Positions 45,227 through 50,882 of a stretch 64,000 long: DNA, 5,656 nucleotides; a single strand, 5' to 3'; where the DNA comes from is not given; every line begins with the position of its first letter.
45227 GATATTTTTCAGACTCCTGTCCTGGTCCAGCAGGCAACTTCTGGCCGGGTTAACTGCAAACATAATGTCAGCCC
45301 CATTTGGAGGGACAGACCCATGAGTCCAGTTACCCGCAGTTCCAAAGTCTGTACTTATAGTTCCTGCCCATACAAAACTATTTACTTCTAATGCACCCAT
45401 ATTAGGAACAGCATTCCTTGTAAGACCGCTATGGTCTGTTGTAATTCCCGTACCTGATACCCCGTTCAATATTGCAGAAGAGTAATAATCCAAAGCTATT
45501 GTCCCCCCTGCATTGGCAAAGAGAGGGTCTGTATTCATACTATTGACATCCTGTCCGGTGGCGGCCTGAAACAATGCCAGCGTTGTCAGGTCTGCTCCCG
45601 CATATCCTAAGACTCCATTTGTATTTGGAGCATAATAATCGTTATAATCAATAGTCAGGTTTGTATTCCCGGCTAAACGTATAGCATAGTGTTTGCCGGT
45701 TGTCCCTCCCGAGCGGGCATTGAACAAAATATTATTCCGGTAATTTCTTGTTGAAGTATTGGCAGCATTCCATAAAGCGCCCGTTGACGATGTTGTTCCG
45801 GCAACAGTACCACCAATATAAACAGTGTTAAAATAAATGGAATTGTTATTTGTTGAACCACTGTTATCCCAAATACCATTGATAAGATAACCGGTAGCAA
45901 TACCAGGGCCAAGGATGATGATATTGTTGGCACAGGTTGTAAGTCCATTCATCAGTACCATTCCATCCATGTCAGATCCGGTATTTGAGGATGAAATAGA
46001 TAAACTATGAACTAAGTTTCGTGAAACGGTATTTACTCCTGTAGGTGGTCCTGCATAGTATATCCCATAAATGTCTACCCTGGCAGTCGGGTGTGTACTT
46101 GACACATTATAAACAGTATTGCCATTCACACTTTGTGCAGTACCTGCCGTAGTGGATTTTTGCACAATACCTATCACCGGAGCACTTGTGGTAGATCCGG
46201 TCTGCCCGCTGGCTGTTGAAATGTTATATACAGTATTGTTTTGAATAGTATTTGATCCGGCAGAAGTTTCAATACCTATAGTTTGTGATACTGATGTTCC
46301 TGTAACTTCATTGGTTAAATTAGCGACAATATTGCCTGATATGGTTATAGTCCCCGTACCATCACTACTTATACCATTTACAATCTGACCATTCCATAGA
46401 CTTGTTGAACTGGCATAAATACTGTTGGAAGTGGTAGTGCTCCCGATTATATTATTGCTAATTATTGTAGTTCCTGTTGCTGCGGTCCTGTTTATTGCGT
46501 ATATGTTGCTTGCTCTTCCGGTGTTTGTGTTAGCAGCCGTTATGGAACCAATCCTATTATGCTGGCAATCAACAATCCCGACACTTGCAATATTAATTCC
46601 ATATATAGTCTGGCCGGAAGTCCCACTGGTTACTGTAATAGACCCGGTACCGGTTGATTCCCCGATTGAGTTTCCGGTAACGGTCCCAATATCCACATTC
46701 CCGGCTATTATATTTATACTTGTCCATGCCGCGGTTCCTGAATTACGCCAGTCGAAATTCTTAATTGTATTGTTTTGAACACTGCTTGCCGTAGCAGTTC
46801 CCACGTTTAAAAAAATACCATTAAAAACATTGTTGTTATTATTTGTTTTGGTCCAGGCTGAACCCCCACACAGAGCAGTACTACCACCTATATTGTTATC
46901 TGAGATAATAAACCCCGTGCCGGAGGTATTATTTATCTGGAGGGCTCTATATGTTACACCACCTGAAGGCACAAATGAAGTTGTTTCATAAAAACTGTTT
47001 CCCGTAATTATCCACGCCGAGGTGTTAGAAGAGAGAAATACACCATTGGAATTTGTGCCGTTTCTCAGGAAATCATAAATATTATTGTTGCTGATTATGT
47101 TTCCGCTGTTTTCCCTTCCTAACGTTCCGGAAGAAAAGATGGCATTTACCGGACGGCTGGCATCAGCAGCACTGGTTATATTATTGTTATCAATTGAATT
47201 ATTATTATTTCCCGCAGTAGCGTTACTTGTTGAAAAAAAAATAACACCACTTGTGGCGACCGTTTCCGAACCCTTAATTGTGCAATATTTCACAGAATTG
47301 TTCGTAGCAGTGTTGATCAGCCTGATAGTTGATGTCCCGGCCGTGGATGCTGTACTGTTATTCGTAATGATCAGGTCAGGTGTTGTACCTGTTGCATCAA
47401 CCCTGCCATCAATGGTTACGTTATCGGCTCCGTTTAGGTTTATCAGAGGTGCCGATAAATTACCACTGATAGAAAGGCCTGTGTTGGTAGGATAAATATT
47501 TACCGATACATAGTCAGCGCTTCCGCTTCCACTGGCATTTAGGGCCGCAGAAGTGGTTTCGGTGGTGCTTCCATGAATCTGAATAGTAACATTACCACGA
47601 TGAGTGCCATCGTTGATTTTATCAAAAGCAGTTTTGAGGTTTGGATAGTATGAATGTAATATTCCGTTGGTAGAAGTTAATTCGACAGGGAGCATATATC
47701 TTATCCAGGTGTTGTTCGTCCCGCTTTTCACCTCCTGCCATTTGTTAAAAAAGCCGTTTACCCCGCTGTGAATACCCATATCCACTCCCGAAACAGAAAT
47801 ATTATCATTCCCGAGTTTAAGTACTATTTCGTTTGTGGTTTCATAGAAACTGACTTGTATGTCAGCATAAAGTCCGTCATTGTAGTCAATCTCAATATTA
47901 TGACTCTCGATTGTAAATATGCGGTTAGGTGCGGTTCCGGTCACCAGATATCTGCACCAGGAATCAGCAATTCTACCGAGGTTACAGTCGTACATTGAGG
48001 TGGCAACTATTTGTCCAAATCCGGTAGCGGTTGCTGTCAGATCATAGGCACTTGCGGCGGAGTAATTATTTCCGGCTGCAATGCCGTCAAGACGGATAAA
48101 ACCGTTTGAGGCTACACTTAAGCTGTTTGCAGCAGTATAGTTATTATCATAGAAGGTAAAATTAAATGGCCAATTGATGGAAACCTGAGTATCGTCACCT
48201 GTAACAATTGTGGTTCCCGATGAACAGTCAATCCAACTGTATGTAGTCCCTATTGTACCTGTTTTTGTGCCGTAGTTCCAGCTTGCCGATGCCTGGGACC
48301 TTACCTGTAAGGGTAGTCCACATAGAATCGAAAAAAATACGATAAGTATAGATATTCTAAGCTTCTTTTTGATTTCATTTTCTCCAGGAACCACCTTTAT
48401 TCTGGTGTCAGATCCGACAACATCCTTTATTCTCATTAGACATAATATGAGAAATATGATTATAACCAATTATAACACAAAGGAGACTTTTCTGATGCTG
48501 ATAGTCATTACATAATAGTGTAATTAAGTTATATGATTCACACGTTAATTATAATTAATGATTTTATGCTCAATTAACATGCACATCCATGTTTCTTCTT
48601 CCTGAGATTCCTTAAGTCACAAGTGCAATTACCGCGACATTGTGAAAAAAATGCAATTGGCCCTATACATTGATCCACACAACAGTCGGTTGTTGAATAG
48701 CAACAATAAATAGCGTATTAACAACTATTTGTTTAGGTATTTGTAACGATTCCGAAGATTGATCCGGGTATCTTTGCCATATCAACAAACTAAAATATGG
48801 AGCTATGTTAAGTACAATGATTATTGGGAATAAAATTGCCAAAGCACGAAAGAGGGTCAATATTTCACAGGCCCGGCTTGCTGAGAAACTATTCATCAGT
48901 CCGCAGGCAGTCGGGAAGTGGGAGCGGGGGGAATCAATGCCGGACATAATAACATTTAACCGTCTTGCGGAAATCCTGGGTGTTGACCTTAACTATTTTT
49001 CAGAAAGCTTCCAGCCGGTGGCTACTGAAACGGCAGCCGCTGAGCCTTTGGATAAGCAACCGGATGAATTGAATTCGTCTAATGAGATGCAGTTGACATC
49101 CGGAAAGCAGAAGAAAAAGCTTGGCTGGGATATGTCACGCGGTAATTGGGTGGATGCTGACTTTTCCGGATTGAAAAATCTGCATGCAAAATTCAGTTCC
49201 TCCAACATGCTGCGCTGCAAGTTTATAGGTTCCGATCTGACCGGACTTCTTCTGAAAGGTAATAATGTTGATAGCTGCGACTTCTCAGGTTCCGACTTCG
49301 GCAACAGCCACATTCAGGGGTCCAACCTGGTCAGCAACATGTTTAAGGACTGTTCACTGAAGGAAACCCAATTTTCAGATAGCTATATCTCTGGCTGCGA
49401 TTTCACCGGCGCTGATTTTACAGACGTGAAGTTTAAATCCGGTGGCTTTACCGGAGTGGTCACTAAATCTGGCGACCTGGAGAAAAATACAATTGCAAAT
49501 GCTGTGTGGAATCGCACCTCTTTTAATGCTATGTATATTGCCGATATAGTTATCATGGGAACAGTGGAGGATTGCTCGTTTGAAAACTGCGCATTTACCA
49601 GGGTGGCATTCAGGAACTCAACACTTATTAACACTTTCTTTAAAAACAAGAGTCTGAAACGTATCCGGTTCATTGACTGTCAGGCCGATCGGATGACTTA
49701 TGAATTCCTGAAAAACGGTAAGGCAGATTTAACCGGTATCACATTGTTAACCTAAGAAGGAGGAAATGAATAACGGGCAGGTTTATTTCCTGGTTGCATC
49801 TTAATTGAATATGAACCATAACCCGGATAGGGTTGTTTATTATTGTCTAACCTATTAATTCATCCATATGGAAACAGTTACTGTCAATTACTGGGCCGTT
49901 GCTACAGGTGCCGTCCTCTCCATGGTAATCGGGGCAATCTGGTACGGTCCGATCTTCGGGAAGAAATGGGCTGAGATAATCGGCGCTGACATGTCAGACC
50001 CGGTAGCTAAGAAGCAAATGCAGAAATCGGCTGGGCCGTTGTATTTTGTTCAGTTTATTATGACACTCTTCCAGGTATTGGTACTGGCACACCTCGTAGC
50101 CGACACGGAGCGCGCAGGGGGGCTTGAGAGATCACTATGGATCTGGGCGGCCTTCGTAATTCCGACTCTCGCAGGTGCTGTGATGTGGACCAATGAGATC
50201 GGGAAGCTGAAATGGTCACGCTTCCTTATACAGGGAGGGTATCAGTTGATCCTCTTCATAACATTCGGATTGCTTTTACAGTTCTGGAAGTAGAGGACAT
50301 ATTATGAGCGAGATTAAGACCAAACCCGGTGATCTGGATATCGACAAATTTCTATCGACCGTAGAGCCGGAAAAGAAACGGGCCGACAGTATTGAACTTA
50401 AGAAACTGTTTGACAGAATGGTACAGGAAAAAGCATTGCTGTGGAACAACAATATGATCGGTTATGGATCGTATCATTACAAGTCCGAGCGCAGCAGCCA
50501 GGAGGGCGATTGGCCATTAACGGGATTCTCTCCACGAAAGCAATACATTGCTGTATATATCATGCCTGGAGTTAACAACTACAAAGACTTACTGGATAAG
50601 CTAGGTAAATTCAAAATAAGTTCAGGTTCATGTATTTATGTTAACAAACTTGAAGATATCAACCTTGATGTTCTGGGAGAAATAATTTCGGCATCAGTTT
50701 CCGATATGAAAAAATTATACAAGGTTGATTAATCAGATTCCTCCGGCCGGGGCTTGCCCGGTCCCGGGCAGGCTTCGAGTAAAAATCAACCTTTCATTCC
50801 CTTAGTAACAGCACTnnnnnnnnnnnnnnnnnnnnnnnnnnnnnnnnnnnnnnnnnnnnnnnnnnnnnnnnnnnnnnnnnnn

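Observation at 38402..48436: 10-kb single ORF: T9SS-tailed giant built from 460-550-aa mega-repeats of a module I cannot name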

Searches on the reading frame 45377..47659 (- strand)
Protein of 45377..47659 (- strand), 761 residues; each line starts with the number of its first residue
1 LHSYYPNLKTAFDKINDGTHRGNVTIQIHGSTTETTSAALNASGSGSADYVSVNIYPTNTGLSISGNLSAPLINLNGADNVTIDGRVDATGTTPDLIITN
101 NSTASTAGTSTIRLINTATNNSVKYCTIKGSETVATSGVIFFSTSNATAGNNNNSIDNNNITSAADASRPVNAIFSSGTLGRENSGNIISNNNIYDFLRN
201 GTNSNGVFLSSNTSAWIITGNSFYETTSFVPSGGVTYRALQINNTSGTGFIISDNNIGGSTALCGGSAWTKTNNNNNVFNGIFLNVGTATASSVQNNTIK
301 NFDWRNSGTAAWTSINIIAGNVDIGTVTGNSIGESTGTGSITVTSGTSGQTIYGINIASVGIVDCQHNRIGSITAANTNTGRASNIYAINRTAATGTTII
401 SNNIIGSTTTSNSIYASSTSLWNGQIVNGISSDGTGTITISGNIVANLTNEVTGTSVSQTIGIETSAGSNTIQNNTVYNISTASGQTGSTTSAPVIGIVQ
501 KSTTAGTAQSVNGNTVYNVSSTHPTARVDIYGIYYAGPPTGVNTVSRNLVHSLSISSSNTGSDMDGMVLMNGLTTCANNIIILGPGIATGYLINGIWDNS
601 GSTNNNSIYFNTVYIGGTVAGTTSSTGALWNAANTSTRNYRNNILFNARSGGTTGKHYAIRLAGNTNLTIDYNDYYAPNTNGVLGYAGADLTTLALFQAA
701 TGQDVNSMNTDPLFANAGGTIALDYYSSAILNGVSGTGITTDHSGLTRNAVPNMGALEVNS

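Call 10: search_protein_families(library=pfam, proteins=[window:45377-47659:-], max_evalue=10)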
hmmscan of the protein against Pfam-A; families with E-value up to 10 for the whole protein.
window:45377-47659:- (761 aa): 0 families

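Call 11: search_protein_families(library=ncbifam, proteins=[window:45377-47659:-], max_evalue=10)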
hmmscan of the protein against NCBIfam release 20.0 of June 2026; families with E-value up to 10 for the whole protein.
window:45377-47659:- (761 aa): 1 family
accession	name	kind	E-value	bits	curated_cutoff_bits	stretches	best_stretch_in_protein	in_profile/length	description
NF041518.1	choice_anch_Q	domain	0.0048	17.1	25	1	714-759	8-57/58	choice-of-anchor Q domain-containing protein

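Call 71: search_solved_structures(query=A5, max_evalue=10)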
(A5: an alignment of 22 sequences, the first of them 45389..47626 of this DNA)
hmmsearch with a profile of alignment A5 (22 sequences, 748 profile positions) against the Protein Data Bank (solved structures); distinct sequences matched with E-value up to 10: 0.

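Call 72: search_protein_families(library=ncbifam, alignment_id=A5, max_evalue=0.01)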
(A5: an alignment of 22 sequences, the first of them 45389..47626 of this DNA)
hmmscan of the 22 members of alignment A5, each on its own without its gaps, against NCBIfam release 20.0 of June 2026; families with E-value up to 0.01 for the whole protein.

A. member 1, window:45389-47626:- (746 aa): 0 families

B. families by the number of members that match (of 22 scanned): 0 families
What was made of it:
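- Tried and rejected: NCBIfam on 22 shaft orthologues found nothing (call 72).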

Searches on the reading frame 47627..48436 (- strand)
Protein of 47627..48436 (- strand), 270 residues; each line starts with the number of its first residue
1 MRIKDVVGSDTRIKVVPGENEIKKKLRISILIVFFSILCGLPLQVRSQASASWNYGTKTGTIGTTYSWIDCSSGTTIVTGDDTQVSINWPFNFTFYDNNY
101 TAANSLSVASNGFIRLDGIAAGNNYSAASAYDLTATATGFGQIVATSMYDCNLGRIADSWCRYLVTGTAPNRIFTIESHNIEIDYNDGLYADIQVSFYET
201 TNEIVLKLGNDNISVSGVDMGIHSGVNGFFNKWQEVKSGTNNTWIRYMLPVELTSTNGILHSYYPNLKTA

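Call 10: search_protein_families(library=pfam, proteins=[window:47627-48436:-], max_evalue=10)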
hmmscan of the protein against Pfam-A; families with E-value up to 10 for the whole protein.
window:47627-48436:- (270 aa): 0 families

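Call 11: search_protein_families(library=ncbifam, proteins=[window:47627-48436:-], max_evalue=10)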
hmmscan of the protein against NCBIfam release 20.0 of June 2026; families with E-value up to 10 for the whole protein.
window:47627-48436:- (270 aa): 1 family
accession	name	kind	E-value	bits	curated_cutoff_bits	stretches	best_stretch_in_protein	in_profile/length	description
NF052585.1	SucGlutTfsCaiB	equivalog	0.017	13.7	750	1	127-174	188-235/394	succinate--glutarate CoA-transferase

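Call 41: find_homologous_proteins(query=window:47627-48301:-, max_evalue=0.001)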
Query window:47627-48301:- (225 aa): 26 proteins with E <= 0.001 among 300 candidates.
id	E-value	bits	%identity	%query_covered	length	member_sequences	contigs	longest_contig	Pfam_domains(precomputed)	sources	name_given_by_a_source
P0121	3.3e-126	438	87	97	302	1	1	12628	-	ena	-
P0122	3.4e-96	340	69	100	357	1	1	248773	-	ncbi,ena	-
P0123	8.7e-95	335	68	100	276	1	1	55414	-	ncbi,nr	ncbi:MAG: hypothetical protein IPF54_23880 [Draconibacterium sp.]|nr:hypothetical protein [Draconiba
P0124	5.4e-78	280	60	99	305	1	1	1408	-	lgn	-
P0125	1.5e-74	269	58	90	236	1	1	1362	-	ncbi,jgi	jgi:hypothetical protein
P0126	7.4e-74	267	60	91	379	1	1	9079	-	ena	-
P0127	1.5e-72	263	56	99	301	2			-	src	-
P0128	6.7e-72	260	68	80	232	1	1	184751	-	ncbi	-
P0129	2.8e-70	255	58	93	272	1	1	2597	-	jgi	jgi:hypothetical protein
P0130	1.1e-69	253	65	83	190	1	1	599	-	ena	-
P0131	1.9e-69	252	56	93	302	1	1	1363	-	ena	-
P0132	1.6e-68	249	56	96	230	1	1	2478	-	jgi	-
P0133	3.3e-67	245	57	91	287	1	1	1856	-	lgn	-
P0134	1.0e-64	237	61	81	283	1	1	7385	-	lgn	-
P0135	3.4e-63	232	55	90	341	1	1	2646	-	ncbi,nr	ncbi:MAG: hypothetical protein KAG84_04220, partial [Bacteroidales bacterium]|nr:hypothetical protei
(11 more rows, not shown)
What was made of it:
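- A family-specific N-terminal head conserved at 55-87% identity (call 41) suggests a specific ligand-binding tip.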

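Call 43: search_solved_structures(query=A3, max_evalue=10)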
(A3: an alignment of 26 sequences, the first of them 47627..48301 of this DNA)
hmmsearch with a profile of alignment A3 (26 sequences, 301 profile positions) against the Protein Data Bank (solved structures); distinct sequences matched with E-value up to 10: 0.

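Call 85: search_protein_families(library=pfam, alignment_id=A3, max_evalue=1)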
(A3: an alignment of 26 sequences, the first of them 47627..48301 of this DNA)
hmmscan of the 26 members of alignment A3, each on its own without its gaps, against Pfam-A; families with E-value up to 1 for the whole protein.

A. member 1, window:47627-48301:- (225 aa): 1 family
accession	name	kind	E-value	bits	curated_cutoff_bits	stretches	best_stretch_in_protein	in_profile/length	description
PF02515.22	CoA_transf_3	-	0.29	10.6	23.3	1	80-128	172-220/366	CoA-transferase family III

B. families by the number of members that match (of 26 scanned): 10 families
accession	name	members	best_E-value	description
PF02118.27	Srg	1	0.0028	Srg family chemoreceptor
PF11752.14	DUF3309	1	0.0035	Protein of unknown function (DUF3309)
PF22073.2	Cep192_D4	1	0.0075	Cep192 domain 4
PF21722.4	Gly_rich_2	1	0.026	Glycine-rich domain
PF14692.11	DUF4462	1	0.042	Domain of unknown function (DUF4462)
PF00028.23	Cadherin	1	0.079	Cadherin domain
PF24189.1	Ig_RSC4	1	0.12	RSC4 Ig-like domain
PF17638.7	UL42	1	0.14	HCMV UL42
PF02300.22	Fumarate_red_C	1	0.14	Fumarate reductase subunit C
PF02515.22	CoA_transf_3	1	0.29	CoA-transferase family III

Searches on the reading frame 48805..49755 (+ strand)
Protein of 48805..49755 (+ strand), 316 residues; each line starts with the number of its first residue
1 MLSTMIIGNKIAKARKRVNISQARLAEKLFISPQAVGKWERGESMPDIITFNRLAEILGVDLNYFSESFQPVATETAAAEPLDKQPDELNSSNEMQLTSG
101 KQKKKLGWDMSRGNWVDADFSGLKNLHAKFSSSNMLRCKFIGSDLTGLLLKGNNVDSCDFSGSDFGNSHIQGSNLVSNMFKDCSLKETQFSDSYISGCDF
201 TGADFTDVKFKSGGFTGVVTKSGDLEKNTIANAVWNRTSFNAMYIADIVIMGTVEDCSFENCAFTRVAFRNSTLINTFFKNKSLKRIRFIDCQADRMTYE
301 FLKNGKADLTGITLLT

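Call 14: search_protein_families(library=pfam, proteins=[window:48805-49755:+], max_evalue=0.001)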
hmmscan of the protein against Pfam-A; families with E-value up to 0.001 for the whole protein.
window:48805-49755:+ (316 aa): 7 families
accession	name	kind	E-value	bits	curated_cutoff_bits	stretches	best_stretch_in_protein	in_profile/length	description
PF13599.13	Pentapeptide_4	-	1.6e-19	70.2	38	2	117-190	5-78/78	Pentapeptide repeat region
PF01381.28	HTH_3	-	2.7e-14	53.4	23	1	11-65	1-55/55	Helix-turn-helix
PF00805.28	Pentapeptide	-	6.4e-14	51.6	20.2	1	183-211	1-29/40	Pentapeptide repeats (8 copies)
PF23894.2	LD_SV2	-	1.3e-10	41.9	29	1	228-299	20-92/92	SV2A/B/C luminal domain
PF13576.12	Pentapeptide_3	-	1.6e-10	41.5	27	1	180-217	6-46/48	Pentapeptide repeats (9 copies)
PF12844.13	HTH_19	-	4.6e-08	33.3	30.2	1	8-65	1-58/64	Helix-turn-helix domain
PF13560.12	HTH_31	-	3.1e-06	27.8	27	1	8-61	3-57/64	Helix-turn-helix domain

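Call 15: find_encoding_contigs(protein=window:48805-49755:+, flank=10000, max_places=4)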
Protein window:48805-49755:+ (316 aa): 1 contig read that carries it; 1 place shown.
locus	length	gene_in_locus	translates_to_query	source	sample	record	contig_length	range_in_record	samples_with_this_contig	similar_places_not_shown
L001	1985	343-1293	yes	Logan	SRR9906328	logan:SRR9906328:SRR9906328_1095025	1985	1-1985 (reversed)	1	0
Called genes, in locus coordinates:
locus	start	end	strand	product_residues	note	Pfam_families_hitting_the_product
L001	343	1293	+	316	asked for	PF12844:HTH_19, PF13560:HTH_31 (weak), PF00805:Pentapeptide (faint), PF01381:HTH_3, PF13576:Pentapeptide_3 (faint), PF13599:Pentapeptide_4, PF23894:LD_SV2 (weak), PF13599:Pentapeptide_4 (weak)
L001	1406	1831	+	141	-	PF08570:DUF1761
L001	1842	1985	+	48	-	?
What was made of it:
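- Tried and rejected: The look-up of the neighbouring gene's exact protein gave one 2-kb contig and no taxonomy (call 15).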

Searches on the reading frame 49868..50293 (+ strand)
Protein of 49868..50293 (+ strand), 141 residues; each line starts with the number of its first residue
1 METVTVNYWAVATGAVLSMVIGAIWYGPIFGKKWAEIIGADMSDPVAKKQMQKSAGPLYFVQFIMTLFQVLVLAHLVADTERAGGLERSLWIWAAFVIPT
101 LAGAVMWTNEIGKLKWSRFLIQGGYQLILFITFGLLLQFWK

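Call 14: search_protein_families(library=pfam, proteins=[window:49868-50293:+], max_evalue=0.001)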
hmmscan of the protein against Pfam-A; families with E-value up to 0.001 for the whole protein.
window:49868-50293:+ (141 aa): 1 family
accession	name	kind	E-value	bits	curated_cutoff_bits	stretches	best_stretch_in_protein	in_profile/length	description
PF08570.15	DUF1761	-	4.4e-21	75.8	31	1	9-137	1-122/123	Protein of unknown function (DUF1761)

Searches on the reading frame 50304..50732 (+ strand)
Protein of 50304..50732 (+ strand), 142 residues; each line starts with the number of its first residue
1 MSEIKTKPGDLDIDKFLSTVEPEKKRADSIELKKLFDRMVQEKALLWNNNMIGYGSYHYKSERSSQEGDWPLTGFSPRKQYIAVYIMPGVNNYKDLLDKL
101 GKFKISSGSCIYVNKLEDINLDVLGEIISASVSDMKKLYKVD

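Call 14: search_protein_families(library=pfam, proteins=[window:50304-50732:+], max_evalue=0.001)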
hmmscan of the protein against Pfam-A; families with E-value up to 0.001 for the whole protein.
window:50304-50732:+ (142 aa): 1 family
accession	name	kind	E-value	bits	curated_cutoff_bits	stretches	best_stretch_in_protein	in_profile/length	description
PF08818.16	DUF1801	-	1.2e-09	38.9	27.2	1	41-131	17-84/85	Domain of unknown function (DU1801)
